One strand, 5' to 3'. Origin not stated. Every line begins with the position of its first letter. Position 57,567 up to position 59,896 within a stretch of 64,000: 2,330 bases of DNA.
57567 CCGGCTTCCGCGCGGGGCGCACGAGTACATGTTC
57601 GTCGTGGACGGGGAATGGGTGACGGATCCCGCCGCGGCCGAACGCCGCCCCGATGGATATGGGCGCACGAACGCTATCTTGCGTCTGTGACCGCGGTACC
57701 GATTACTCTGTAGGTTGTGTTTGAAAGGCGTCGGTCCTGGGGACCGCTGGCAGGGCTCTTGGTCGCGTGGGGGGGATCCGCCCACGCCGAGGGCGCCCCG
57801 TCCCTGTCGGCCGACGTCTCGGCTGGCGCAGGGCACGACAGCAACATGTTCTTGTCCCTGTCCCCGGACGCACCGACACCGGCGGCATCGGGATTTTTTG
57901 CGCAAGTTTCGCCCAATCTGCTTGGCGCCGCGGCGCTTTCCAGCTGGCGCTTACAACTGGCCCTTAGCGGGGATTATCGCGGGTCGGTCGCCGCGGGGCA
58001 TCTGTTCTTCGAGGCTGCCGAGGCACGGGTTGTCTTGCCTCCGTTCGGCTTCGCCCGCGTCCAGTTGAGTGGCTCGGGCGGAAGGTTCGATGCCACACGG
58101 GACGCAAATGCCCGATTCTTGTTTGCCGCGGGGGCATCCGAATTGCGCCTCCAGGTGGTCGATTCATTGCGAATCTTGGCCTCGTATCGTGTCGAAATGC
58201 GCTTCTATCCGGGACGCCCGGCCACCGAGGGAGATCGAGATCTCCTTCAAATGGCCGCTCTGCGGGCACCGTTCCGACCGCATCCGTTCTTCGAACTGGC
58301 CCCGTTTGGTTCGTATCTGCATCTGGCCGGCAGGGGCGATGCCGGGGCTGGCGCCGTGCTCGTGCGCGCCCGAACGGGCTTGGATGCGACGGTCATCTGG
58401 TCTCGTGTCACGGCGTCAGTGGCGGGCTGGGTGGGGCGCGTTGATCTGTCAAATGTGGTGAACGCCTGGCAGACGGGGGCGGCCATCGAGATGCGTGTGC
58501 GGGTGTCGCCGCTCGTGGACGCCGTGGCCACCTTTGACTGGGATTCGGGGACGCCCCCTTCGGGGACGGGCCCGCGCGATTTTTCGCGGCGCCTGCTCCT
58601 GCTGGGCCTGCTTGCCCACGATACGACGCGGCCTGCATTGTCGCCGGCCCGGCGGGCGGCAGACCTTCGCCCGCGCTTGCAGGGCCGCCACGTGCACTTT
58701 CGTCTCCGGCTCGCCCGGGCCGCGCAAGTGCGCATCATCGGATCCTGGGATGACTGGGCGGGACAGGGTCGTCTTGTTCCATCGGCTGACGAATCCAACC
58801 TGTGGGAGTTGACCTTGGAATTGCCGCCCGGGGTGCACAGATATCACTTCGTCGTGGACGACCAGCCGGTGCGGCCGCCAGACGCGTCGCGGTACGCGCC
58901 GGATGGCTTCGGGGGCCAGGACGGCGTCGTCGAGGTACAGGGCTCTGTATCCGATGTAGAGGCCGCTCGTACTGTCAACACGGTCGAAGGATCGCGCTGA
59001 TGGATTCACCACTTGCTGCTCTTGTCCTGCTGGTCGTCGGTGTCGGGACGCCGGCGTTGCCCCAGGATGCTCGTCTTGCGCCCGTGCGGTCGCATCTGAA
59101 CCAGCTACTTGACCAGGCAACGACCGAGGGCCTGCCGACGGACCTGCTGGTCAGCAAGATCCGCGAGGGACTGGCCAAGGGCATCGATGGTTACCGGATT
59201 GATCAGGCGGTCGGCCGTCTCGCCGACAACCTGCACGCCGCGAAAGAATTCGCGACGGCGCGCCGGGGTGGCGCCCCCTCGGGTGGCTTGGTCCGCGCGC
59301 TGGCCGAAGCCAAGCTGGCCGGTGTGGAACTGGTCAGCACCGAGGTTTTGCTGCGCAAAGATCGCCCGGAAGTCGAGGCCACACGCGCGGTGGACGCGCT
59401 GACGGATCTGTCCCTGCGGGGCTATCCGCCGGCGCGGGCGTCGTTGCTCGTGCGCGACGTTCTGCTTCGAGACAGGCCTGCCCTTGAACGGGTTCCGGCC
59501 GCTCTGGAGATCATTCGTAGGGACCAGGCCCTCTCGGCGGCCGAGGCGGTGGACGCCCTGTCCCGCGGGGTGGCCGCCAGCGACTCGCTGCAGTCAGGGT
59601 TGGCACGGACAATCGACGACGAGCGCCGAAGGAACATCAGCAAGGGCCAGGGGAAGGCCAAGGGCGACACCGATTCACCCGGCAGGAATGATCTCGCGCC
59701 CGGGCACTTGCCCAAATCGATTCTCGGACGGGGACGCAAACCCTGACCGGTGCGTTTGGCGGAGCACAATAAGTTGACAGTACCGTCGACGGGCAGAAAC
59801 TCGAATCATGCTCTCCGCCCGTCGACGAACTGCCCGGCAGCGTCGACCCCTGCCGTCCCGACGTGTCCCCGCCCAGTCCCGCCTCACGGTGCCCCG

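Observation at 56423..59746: ECF sigma / anti-sigma module whose anti-sigma factor and neighbouring secreted protein both carry CBM48 (AMPK-beta/glycogen-binding)-like domains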

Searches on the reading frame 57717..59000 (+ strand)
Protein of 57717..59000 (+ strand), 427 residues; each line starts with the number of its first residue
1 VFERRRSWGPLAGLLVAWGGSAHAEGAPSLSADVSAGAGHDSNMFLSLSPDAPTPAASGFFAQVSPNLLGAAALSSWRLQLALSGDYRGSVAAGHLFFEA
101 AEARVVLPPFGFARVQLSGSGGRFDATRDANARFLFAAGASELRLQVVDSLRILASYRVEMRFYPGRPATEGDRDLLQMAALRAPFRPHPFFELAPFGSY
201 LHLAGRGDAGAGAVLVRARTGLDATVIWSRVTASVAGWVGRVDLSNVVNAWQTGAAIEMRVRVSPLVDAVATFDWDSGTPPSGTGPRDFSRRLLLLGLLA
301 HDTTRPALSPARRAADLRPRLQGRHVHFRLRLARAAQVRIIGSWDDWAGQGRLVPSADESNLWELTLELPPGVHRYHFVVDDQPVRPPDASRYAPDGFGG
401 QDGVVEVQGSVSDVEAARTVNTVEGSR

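Call 3: search_protein_families(library=pfam, proteins=[window:57717-59000:+], max_evalue=0.1)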
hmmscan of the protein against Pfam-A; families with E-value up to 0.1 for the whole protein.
window:57717-59000:+ (427 aa): 2 families
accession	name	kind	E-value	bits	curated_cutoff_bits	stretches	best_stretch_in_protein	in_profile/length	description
PF16561.11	AMPK1_CBM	-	2.1e-10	41.1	26.8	1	335-408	11-80/85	Glycogen recognition site of AMP-activated protein kinase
PF02922.24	CBM_48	-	0.0021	18.8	22.4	1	324-383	11-71/83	Carbohydrate-binding module 48 (Isoamylase N-terminal domain)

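Call 4: search_protein_families(library=ncbifam, proteins=[window:57717-59000:+], max_evalue=0.1)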
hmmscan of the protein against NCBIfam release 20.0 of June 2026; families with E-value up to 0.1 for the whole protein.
window:57717-59000:+ (427 aa): 1 family
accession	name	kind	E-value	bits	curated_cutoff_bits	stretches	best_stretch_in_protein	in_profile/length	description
NF008967.0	PRK12313.1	equivalog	0.035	12.4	577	1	325-382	39-95/633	1,4-alpha-glucan branching protein GlgB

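Call 19: find_homologous_proteins(query=window:57717-59000:+, max_evalue=0.001)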
Query window:57717-59000:+ (427 aa): 26 proteins with E <= 0.001 among 8000 candidates.
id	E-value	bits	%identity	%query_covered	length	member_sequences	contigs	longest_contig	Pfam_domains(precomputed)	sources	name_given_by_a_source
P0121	5.5e-250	848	100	90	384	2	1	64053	PF16561.12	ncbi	-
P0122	3.2e-78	282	40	94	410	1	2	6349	PF16561.12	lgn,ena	-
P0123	7.9e-77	277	41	91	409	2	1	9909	PF16561.12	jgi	jgi:hypothetical protein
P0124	5.0e-76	275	42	91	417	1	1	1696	PF16561.12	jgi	jgi:hypothetical protein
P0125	4.9e-72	262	42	88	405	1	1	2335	PF16561.12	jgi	jgi:hypothetical protein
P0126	7.5e-71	258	42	88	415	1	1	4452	PF16561.12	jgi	jgi:hypothetical protein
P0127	9.3e-65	238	39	88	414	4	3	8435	PF16561.12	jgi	jgi:hypothetical protein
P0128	2.2e-64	237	39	92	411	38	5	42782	PF16561.12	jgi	jgi:hypothetical protein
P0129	6.9e-64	235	39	91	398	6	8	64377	PF16561.12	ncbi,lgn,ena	-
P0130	1.1e-62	231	38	91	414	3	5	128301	PF16561.12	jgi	jgi:hypothetical protein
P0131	7.2e-62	228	38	89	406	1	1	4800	PF16561.12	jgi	jgi:hypothetical protein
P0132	1.0e-61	228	39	91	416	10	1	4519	PF16561.12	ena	-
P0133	2.0e-61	227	38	89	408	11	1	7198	PF16561.12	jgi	jgi:Glycogen recognition site of AMP-activated protein kinase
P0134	3.3e-61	226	39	88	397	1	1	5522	PF16561.12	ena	-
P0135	5.2e-61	225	39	88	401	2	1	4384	PF02922.25,PF16561.12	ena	-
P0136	5.9e-61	225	38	88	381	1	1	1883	PF16561.12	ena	-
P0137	6.3e-61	225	39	88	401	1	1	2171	PF16561.12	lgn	-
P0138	2.4e-60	223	39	91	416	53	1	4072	PF16561.12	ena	-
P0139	4.9e-60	222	39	90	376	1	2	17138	PF16561.12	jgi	jgi:hypothetical protein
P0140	1.2e-59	221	38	92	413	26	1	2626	PF16561.12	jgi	-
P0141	2.3e-59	220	36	93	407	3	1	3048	PF16561.12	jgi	jgi:hypothetical protein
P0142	4.1e-59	219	36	92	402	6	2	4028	PF16561.12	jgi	jgi:hypothetical protein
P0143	5.9e-59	219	38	90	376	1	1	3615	PF16561.12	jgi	jgi:hypothetical protein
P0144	8.0e-59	218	37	88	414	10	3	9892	PF16561.12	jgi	jgi:hypothetical protein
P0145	6.2e-58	215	39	88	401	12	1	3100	PF16561.12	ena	-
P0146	1.6e-4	39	35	20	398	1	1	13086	PF16561.12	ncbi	ncbi:MAG: glycogen-binding domain-containing protein [Gemmatimonadaceae bacterium]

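Call 35: predict_structure(alignment_id=A2)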
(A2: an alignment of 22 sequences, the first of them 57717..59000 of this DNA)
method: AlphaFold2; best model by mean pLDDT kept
length: 427 residues; sequences in the alignment: 22
mean_pLDDT: 82.4   pTM: 0.65
mean pLDDT of the five models: 82.4, 82.2, 79.4, 79.2, 78.3
residues with pLDDT >= 90: 208; 70-90: 121; 50-70: 62; < 50: 36
segments of 3 or more residues with pLDDT < 50: 1-8, 19-24, 307-313, 421-427
pLDDT, mean of each block of 10 residues (from residue 1): 46 53 60 96 71 68 96 84 96 94 93 95 92 94 93 97 87 89 95 97 73 82 96 97 83 96 95 87 59 96 64 68 90 81 64 78 89 89 84 79 85 52 45
secondary structure, 60 per line:
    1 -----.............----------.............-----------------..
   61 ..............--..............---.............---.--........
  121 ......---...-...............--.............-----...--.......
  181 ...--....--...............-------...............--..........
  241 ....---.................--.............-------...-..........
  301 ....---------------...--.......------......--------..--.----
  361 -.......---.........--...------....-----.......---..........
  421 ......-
elements in order: H6-18 E29-41 E59-74 E77-90 E94-106 E113-126 E134-148 E151-163 E174-183 E186-189 E192-206 E214-228 E231-244 E248-264 E267-279 E291-304 E320-322 E325-331 E338-343 E362-368 E372-380 E383-385 E392-395 E401-407 H411-426

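Call 39: fold_search(model_id=the predicted structure, library=pdb)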
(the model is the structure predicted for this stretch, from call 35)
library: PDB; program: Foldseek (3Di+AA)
matches with E <= 10: 933; with E <= 0.001: 284
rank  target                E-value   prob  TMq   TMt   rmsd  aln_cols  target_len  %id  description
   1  2iwv_A                4.6e-09  1.00  0.45  0.65   5.3       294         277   10  Structure of the monomeric outer membrane porin OmpG in the open and closed conformation (released 2006-08-14)
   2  2x9k                  1.6e-08  1.00  0.45  0.64   5.6       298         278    9  Structure of a E.coli porin (released 2011-01-26)
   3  2f1c                  1.7e-08  1.00  0.42  0.66   5.3       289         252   10  Crystal structure of the monomeric porin OmpG (released 2006-06-27)
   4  2wvp                  3.2e-08  1.00  0.44  0.66   5.5       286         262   10  Synthetically modified OmpG (released 2010-07-14)
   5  7q5c                  1.1e-07  1.00  0.43  0.66   5.3       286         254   10  Crystal structure of OmpG in space group 96 (released 2022-11-16)
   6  4ctd_A                2.5e-07  1.00  0.41  0.66   5.2       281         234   12  X-ray structure of an engineered OmpG loop6-deletion (released 2014-08-13)
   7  4ctd_B                3.5e-07  1.00  0.41  0.68   5.2       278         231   12  X-ray structure of an engineered OmpG loop6-deletion (released 2014-08-13)
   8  7eqm_A                6.6e-07  1.00  0.39  0.48  10.5       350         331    7  Apo Truncated VhChiP (Delta 1-19) (released 2022-08-10)
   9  5mdo_A                8.0e-07  1.00  0.40  0.48  10.5       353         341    7  Crystal structure of in vitro folded Chitoporin VhChip from Vibrio harveyi (crystal form I) (released 2017-12-20)
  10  9a32_MODEL_1_A        1.1e-06  1.00  0.42  0.48  11.6       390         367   11  Model of E. coli OmpC by in-cell photo-crosslinking MS and deep learning (released 2023-02-24)
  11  4y25                  1.8e-06  1.00  0.40  0.55   9.7       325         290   11  Bacterial polysaccharide outer membrane secretin (released 2016-03-16)
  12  8prn                  2.3e-06  1.00  0.31  0.42  10.9       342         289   10  E1M, K50A, R52A, D97A, E99A MUTANT OF RH. BLASTICA PORIN (released 1998-08-12)
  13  5mdq_A                2.6e-06  1.00  0.38  0.45   8.4       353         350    6  Crystal structure of outer membrane expressed Chitoporin VhChip from Vibrio harveyi (released 2017-12-20)
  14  1prn                  2.8e-06  1.00  0.32  0.44   9.4       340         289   11  REFINED STRUCTURE OF PORIN FROM RHODOPSEUDOMONAS BLASTICA AND COMPARISON WITH THE PORIN FROM RHODOBACTER CAPSULATUS (released 1994-10-15)
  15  6tzk                  3.0e-06  1.00  0.37  0.36   9.7       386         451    5  Bacterial cellulose synthase outermembrane channel BcsC with terminal TPR repeat (released 2019-10-23)
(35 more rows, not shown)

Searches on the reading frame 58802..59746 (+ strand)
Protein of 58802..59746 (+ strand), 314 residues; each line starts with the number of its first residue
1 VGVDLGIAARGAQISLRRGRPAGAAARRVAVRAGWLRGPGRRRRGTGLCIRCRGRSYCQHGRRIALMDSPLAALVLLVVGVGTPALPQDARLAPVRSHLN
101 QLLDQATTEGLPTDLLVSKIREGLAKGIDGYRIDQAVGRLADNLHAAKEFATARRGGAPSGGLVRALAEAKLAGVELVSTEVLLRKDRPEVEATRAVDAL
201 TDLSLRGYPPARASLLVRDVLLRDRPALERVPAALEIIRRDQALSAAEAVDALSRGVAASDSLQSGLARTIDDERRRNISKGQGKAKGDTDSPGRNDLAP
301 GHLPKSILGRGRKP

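Call 3: search_protein_families(library=pfam, proteins=[window:58802-59746:+], max_evalue=0.1)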
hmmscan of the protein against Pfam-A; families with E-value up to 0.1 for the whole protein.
window:58802-59746:+ (314 aa): 0 families

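Call 4: search_protein_families(library=ncbifam, proteins=[window:58802-59746:+], max_evalue=0.1)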
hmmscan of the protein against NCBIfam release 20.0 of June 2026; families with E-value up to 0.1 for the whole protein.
window:58802-59746:+ (314 aa): 0 families
